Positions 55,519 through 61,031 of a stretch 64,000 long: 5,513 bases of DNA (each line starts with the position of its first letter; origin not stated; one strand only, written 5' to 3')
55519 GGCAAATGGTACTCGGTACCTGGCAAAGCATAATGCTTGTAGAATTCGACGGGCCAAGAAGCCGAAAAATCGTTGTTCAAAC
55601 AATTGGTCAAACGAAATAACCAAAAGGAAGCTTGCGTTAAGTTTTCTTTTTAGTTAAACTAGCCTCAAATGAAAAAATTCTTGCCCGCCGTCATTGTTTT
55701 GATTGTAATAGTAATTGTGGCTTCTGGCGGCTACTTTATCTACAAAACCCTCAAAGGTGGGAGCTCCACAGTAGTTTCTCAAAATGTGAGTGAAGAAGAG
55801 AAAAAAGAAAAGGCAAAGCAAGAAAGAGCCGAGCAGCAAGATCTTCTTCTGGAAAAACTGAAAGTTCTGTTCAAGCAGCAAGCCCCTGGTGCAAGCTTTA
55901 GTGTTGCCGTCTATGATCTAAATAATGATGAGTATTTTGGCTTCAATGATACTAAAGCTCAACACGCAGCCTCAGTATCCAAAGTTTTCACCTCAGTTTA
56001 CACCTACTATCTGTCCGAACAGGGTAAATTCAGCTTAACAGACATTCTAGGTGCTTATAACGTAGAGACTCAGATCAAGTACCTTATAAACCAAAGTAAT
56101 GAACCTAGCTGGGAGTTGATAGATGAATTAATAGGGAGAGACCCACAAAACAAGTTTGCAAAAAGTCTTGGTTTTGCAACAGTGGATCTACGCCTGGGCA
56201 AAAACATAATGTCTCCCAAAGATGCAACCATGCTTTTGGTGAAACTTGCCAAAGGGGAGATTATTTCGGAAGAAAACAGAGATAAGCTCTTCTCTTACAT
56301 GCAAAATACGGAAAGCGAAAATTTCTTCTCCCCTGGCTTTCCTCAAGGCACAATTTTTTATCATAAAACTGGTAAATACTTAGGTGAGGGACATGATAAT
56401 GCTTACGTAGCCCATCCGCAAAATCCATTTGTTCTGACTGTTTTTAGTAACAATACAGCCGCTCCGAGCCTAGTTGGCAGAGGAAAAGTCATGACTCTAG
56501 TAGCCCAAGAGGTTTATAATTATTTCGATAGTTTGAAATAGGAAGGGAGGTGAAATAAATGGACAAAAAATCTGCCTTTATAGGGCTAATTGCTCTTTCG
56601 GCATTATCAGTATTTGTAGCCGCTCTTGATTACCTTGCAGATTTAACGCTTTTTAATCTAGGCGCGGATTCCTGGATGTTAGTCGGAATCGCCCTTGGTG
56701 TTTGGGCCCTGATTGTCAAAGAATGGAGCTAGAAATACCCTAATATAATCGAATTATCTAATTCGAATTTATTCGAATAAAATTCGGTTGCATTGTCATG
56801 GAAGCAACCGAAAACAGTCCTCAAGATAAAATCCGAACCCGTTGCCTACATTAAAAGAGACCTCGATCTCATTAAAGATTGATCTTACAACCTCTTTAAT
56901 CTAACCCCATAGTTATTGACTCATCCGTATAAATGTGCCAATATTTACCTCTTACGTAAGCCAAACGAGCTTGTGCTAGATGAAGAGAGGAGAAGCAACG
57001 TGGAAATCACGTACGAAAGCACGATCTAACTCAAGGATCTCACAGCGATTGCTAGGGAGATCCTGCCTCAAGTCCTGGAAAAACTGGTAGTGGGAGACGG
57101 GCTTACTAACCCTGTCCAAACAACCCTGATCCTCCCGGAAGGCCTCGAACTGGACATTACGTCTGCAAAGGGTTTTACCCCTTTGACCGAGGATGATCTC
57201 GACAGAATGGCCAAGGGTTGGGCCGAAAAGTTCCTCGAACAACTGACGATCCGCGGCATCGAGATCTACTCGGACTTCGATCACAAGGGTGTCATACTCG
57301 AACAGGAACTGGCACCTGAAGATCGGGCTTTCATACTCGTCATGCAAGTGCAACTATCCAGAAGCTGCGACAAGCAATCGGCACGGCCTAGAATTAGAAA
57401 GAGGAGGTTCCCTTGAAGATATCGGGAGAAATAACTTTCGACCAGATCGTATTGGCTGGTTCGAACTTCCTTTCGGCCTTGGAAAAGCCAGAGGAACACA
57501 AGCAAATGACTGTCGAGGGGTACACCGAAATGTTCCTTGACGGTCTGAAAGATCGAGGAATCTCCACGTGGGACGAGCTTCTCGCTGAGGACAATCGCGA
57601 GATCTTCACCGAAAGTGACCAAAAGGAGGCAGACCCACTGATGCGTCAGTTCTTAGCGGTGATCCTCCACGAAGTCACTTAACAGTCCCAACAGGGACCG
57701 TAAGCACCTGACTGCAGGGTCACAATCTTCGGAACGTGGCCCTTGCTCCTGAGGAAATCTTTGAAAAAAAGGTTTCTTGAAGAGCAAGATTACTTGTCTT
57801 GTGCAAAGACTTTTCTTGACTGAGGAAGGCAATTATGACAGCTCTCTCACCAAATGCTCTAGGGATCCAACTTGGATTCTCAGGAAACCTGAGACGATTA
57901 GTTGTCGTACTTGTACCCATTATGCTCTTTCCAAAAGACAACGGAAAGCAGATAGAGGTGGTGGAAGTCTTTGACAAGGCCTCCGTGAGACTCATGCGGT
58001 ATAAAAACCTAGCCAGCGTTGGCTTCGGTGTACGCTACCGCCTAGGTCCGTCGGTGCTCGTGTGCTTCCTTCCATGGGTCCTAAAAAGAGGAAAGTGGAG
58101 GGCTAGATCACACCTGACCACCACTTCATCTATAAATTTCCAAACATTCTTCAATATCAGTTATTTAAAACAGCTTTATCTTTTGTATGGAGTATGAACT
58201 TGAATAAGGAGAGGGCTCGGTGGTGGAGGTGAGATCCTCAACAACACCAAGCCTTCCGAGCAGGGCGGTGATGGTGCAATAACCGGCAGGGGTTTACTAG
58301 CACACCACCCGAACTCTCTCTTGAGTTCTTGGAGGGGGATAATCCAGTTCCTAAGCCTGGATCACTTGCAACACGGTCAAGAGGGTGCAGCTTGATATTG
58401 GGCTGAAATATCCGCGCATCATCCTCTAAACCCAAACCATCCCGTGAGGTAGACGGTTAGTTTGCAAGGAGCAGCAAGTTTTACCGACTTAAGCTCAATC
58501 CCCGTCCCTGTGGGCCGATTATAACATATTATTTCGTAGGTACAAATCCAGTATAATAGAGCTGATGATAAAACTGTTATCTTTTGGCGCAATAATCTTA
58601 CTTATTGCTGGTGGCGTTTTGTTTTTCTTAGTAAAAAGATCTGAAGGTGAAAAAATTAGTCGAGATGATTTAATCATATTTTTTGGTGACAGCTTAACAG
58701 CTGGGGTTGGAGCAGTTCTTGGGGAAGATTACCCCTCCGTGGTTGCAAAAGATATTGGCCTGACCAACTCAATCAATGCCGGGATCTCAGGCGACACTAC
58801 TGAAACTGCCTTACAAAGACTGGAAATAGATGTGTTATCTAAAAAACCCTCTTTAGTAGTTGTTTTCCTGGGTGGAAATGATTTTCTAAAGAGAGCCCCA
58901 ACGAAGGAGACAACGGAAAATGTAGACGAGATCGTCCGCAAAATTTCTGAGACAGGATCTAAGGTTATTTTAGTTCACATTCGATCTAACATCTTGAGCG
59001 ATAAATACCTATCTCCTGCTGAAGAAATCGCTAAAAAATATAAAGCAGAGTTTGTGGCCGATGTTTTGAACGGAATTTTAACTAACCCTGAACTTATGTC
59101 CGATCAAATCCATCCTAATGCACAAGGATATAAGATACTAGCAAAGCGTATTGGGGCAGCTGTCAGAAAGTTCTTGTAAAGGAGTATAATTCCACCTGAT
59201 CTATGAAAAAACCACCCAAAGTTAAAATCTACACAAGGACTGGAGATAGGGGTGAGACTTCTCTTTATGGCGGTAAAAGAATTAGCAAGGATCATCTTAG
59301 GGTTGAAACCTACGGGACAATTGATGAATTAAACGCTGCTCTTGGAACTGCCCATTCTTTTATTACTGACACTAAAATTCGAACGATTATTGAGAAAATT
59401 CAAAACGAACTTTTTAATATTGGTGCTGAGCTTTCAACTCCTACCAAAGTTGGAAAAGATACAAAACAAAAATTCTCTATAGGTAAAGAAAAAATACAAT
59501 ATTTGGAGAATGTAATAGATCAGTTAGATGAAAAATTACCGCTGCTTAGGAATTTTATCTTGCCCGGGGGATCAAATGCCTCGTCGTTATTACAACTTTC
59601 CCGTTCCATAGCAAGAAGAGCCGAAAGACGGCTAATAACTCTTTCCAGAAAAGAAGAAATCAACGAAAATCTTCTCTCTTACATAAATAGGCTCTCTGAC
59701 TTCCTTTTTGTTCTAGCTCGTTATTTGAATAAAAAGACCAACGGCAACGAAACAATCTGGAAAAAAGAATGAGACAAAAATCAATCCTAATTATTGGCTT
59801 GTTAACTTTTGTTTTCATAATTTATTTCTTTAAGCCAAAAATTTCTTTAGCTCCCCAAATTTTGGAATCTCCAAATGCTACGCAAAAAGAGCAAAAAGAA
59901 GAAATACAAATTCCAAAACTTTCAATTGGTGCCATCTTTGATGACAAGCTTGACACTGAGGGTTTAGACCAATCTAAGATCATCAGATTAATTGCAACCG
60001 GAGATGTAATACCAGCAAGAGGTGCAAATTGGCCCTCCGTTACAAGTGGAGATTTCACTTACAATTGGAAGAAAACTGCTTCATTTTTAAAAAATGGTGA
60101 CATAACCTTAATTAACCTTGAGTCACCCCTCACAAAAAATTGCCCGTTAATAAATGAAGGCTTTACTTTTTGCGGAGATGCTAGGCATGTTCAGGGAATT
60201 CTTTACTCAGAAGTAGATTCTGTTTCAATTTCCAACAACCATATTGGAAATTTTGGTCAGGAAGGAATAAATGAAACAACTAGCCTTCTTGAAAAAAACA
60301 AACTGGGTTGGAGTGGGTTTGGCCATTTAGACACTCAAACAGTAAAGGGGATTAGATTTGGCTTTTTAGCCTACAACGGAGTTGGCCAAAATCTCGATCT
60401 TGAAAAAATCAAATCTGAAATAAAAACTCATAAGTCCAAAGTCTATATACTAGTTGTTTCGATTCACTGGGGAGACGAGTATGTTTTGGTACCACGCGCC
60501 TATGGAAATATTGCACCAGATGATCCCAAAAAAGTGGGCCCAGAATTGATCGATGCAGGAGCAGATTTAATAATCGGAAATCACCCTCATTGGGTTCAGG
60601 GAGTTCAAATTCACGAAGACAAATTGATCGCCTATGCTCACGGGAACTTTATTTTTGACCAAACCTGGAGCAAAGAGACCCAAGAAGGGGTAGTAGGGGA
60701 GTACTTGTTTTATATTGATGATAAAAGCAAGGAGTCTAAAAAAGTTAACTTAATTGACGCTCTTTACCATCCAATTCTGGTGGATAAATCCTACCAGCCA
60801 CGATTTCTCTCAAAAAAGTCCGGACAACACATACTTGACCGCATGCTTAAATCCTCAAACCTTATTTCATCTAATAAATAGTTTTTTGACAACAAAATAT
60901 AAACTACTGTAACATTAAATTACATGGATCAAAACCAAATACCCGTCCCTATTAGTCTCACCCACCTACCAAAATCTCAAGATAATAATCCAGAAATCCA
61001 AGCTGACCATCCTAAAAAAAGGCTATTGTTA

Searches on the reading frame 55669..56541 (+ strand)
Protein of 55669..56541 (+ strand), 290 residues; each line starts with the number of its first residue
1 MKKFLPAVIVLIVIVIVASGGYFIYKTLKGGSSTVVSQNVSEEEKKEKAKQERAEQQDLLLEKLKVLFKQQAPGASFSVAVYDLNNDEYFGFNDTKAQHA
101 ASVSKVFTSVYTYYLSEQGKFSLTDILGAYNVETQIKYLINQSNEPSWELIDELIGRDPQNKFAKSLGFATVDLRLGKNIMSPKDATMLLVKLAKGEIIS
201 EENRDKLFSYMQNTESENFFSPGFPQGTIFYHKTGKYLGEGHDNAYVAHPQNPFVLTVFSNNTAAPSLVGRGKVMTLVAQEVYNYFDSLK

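Call 63: search_protein_families(library=ncbifam, max_evalue=1e-8, proteins=[window:55669-56541:+])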
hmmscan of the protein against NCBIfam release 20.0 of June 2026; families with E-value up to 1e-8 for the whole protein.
window:55669-56541:+ (290 aa): 1 family
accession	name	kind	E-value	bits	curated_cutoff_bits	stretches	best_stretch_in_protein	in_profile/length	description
NF033103.1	bla_class_A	equivalog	4.9e-13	48.8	200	1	178-285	147-256/257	class A beta-lactamase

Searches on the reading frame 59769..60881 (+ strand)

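Call 63: search_protein_families(library=ncbifam, max_evalue=1e-8, proteins=[window:59769-60881:+])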
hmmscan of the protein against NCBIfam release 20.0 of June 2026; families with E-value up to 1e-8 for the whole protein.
window:59769-60881:+ (370 aa): 1 family
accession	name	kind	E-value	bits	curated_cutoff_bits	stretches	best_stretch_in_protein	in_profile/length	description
NF038314.1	epimerase_MslH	equivalog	2.9e-11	42.4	700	0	208-295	234-316/439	lasso peptide C-terminal Trp epimerase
